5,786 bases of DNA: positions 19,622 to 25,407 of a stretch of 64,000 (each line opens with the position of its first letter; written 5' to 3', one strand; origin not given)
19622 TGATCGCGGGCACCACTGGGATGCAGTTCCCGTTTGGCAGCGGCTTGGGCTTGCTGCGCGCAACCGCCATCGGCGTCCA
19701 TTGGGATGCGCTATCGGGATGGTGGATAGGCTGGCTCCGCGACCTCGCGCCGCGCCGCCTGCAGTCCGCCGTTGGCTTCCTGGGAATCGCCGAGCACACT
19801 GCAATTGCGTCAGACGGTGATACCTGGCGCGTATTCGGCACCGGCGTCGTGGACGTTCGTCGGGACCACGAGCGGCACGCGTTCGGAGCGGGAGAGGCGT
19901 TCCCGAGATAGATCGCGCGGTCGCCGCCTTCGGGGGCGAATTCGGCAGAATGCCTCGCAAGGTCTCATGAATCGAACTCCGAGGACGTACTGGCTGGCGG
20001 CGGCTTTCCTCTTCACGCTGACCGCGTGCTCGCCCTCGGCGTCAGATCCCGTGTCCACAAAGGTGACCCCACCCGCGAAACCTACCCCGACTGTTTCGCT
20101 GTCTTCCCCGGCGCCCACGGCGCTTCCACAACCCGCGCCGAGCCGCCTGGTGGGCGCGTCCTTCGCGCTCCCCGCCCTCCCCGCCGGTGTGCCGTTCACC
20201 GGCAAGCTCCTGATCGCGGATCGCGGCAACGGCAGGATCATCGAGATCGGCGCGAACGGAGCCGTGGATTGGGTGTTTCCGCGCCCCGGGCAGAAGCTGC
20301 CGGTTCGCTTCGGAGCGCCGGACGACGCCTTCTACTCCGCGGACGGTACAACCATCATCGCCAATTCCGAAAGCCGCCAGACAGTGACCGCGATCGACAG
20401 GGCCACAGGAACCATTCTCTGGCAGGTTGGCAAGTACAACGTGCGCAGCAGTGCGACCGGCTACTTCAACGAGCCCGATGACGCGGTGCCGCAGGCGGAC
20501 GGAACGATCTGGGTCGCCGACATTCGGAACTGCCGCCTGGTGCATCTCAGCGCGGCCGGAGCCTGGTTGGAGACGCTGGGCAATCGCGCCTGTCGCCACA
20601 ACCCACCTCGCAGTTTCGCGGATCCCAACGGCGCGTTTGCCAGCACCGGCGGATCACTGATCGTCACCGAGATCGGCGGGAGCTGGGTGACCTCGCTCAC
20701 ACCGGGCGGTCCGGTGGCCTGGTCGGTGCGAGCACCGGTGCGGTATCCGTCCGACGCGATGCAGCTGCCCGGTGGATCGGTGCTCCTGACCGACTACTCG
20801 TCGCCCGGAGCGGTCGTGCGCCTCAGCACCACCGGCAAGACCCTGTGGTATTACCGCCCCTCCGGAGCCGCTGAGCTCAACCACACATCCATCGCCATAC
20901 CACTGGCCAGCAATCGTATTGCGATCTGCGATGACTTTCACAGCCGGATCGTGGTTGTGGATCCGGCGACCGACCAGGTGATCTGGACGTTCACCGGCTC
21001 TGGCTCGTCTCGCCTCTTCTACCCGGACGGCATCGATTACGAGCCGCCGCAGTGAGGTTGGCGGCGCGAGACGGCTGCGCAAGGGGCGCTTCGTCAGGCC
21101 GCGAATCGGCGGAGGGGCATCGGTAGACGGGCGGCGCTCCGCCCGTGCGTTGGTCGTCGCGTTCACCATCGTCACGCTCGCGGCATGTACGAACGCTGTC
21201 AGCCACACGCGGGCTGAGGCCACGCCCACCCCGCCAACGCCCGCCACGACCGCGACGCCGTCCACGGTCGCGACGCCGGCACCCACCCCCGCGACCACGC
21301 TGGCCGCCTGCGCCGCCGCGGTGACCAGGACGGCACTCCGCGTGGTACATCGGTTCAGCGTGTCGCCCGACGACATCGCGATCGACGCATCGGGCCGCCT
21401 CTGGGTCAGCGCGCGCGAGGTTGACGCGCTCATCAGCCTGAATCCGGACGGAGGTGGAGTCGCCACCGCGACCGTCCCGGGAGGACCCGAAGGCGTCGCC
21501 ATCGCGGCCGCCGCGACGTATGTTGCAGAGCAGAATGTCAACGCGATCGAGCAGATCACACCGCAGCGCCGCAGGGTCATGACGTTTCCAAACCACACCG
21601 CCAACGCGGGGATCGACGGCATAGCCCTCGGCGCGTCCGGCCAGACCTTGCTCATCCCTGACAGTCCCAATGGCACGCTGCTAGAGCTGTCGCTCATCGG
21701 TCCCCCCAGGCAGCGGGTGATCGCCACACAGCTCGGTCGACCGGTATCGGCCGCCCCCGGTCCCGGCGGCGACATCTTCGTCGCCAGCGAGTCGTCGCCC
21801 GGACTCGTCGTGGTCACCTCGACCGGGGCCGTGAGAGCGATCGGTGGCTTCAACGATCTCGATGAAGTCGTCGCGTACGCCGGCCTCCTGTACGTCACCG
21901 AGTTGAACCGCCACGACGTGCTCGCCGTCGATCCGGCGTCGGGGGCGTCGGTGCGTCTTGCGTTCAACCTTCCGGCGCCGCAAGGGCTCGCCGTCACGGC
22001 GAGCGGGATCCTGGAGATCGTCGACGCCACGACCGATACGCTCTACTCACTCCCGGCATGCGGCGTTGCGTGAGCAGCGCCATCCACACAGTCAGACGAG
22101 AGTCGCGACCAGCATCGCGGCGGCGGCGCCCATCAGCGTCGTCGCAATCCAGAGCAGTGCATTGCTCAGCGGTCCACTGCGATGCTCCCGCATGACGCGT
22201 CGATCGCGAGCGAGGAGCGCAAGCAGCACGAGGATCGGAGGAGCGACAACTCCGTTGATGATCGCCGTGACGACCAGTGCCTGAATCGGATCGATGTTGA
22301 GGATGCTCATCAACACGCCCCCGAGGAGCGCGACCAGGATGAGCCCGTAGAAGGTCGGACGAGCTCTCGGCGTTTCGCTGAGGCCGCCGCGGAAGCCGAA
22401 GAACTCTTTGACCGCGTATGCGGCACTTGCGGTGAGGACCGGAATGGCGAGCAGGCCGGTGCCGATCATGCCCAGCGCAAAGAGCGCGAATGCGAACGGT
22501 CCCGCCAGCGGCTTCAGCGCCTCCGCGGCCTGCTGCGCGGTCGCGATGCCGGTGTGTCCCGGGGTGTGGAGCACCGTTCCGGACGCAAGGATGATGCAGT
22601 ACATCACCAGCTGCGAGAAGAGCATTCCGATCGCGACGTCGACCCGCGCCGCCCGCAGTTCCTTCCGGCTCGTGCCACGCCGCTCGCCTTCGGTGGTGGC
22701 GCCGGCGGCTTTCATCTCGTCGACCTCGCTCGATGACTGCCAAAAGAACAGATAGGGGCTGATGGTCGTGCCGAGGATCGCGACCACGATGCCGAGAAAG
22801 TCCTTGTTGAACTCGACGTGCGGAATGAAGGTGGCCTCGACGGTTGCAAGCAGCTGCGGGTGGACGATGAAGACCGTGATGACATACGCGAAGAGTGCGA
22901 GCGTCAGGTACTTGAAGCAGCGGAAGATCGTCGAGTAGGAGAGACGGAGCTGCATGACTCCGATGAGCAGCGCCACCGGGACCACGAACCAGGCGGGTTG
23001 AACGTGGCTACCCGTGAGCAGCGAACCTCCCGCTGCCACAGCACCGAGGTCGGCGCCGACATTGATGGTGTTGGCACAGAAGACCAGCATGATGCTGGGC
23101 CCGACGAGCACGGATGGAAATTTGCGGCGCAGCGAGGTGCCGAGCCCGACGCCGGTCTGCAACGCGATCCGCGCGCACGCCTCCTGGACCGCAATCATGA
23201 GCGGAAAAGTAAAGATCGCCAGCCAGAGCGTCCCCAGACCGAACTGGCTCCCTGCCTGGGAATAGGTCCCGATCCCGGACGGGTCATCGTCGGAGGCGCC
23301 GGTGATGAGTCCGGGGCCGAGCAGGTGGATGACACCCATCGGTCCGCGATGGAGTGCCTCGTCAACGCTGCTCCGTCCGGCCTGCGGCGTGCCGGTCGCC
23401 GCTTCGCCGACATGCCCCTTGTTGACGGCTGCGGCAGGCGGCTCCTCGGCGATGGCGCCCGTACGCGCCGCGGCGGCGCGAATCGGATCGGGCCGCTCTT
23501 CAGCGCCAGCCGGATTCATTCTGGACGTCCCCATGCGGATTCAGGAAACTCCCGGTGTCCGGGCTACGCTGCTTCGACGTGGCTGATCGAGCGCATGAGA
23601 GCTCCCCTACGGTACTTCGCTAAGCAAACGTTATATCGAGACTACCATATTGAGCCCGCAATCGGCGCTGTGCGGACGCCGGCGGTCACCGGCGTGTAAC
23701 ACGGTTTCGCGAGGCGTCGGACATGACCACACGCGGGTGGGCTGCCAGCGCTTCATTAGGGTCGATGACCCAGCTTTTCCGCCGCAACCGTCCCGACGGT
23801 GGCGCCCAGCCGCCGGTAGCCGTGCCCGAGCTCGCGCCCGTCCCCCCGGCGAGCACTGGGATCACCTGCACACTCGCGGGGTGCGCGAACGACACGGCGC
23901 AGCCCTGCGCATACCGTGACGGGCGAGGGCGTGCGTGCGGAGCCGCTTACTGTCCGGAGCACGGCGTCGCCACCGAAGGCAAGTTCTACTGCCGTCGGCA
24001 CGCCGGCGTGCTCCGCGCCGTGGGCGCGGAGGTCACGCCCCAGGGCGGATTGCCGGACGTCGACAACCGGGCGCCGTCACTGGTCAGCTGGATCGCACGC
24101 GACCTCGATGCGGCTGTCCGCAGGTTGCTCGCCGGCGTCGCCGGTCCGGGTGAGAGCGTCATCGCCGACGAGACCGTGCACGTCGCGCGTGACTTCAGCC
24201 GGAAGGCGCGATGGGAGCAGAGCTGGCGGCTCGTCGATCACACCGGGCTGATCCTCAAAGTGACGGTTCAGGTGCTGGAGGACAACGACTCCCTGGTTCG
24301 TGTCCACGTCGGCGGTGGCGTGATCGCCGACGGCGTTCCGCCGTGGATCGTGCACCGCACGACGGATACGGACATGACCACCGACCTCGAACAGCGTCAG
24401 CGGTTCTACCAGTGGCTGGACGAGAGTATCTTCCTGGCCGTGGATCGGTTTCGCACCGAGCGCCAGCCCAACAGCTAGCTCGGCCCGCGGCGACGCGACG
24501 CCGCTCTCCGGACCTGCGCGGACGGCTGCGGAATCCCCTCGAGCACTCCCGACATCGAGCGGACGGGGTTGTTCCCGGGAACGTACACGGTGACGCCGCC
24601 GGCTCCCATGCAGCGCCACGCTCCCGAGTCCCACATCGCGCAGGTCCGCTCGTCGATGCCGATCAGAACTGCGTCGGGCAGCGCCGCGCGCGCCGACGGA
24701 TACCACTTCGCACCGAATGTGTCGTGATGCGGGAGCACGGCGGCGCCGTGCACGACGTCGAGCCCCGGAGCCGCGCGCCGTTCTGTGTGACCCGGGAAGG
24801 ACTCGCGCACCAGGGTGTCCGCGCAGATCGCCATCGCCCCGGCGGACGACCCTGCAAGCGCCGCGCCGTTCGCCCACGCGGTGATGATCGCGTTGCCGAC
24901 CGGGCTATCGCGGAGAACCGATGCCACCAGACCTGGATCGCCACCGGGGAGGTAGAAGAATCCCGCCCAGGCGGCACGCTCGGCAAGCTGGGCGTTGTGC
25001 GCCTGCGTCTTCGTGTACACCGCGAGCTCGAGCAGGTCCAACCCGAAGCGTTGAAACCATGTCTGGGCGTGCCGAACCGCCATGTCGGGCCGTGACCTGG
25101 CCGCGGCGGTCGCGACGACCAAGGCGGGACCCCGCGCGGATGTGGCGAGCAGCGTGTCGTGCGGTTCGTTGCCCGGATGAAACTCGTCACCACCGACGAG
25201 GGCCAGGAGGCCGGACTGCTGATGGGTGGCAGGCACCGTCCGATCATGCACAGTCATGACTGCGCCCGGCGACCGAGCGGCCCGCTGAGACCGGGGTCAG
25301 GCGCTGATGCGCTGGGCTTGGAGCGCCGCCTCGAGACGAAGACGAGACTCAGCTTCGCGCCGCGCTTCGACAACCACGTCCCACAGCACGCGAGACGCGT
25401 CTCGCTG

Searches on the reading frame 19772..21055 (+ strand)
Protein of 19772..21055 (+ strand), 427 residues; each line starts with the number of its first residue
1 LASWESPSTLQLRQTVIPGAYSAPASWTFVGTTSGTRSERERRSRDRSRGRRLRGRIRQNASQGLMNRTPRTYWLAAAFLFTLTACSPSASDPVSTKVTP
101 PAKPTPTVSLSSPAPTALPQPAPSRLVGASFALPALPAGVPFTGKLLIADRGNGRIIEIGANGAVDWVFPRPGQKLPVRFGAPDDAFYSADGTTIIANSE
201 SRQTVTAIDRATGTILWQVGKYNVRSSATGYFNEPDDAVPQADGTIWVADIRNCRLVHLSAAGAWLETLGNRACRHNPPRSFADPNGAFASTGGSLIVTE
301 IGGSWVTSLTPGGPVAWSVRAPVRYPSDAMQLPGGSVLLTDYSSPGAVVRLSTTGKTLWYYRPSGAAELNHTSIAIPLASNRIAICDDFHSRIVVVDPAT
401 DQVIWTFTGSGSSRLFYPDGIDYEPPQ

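Call 51: search_protein_families(library=pfam, proteins=[window:19772-21055:+], max_evalue=0.0001)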
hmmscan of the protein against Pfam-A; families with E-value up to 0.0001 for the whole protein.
window:19772-21055:+ (427 aa): 2 families
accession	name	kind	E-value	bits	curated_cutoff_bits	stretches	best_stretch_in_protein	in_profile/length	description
PF13360.13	PQQ_2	-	5.6e-13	49.5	27.6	1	202-406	2-143/233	Outer membrane protein assembly factor BamB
PF01436.27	NHL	-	4.5e-05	23.7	20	0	243-258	12-27/28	NHL repeat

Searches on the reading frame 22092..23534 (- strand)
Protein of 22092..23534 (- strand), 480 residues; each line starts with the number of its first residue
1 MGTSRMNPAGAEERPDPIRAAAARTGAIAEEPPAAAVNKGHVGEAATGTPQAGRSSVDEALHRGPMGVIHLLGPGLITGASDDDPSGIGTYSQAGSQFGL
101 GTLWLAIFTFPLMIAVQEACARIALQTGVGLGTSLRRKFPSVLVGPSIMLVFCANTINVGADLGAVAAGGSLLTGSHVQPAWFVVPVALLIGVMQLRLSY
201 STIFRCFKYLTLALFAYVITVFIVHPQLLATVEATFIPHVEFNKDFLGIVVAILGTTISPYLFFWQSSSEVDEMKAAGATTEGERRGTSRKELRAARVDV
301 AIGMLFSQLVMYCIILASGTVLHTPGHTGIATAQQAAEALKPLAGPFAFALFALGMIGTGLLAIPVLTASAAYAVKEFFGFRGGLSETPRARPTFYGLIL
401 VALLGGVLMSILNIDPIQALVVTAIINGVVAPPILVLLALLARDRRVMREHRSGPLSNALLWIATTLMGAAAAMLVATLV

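Call 51: search_protein_families(library=pfam, proteins=[window:22092-23534:-], max_evalue=0.0001)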
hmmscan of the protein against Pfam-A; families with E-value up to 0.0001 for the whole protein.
window:22092-23534:- (480 aa): 1 family
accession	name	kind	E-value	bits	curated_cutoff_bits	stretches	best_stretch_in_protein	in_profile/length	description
PF01566.24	Nramp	-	7.3e-76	256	29.8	1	89-453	2-355/357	Natural resistance-associated macrophage protein-like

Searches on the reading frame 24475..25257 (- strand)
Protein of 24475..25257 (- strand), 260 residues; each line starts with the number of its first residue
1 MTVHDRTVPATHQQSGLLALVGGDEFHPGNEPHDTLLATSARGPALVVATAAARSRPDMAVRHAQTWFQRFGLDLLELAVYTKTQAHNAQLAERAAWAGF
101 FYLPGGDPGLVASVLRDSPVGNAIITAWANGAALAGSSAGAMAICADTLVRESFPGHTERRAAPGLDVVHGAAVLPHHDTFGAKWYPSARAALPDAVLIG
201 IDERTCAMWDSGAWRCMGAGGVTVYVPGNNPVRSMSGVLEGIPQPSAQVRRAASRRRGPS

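Call 63: search_protein_families(library=pfam, proteins=[window:24475-25257:-], max_evalue=0.0001)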
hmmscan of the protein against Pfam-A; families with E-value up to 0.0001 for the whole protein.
window:24475-25257:- (260 aa): 1 family
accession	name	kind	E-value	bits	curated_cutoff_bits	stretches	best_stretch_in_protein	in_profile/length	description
PF03575.23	Peptidase_S51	-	7.3e-10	39.3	23.9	1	45-203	33-192/206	Peptidase family S51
